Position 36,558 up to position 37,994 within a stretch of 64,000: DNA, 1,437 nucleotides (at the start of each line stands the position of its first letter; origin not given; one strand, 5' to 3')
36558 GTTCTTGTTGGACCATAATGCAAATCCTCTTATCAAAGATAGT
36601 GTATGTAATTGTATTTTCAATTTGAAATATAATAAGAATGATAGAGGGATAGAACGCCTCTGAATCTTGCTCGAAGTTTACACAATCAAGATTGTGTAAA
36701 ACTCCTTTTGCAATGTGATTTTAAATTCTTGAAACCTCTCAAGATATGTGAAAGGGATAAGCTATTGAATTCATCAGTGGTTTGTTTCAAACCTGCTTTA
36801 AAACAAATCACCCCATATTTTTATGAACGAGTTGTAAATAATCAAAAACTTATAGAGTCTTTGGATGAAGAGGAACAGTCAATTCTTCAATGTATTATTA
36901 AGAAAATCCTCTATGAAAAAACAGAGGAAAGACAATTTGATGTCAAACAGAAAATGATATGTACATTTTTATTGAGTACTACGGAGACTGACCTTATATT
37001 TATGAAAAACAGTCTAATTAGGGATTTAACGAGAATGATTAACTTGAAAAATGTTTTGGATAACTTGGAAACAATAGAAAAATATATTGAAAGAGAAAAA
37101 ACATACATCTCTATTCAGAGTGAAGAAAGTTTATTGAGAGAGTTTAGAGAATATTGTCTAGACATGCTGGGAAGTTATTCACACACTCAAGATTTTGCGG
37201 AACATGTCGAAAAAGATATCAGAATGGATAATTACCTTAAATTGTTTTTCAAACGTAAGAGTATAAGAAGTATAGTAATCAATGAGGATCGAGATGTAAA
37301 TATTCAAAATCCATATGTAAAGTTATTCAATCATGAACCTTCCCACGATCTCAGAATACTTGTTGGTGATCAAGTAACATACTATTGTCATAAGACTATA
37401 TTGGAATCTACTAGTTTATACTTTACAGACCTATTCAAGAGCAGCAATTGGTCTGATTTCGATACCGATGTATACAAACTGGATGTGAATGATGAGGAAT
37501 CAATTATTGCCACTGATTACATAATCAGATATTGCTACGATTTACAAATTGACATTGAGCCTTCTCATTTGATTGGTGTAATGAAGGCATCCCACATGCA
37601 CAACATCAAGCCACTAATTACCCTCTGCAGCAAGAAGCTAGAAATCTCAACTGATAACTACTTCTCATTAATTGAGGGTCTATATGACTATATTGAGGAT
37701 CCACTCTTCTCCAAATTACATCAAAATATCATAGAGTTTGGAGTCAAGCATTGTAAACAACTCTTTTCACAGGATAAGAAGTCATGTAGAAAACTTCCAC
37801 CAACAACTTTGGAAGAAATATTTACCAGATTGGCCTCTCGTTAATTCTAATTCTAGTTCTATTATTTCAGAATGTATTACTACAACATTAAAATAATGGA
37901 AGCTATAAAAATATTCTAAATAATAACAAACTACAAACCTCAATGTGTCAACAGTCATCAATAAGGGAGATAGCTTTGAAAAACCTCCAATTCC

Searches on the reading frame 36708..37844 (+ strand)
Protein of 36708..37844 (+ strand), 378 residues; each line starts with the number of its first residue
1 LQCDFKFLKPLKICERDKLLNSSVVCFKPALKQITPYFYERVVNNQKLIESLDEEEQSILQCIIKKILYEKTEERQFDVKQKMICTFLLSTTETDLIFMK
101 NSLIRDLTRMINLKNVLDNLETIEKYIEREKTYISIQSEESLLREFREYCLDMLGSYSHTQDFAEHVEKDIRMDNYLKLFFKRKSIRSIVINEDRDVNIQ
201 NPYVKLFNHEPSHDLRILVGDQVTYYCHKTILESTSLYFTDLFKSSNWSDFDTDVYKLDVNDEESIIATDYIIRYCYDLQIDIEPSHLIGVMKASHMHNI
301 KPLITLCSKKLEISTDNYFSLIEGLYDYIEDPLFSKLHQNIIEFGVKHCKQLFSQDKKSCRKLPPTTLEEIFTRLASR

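Call 10: search_protein_families(library=pfam, proteins=[window:36708-37844:+], max_evalue=0.001)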
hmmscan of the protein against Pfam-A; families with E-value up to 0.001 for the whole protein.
window:36708-37844:+ (378 aa): 1 family
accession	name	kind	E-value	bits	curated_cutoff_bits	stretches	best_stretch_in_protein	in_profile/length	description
PF00651.37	BTB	-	1.1e-10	42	20.5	1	205-312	3-107/110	BTB/POZ domain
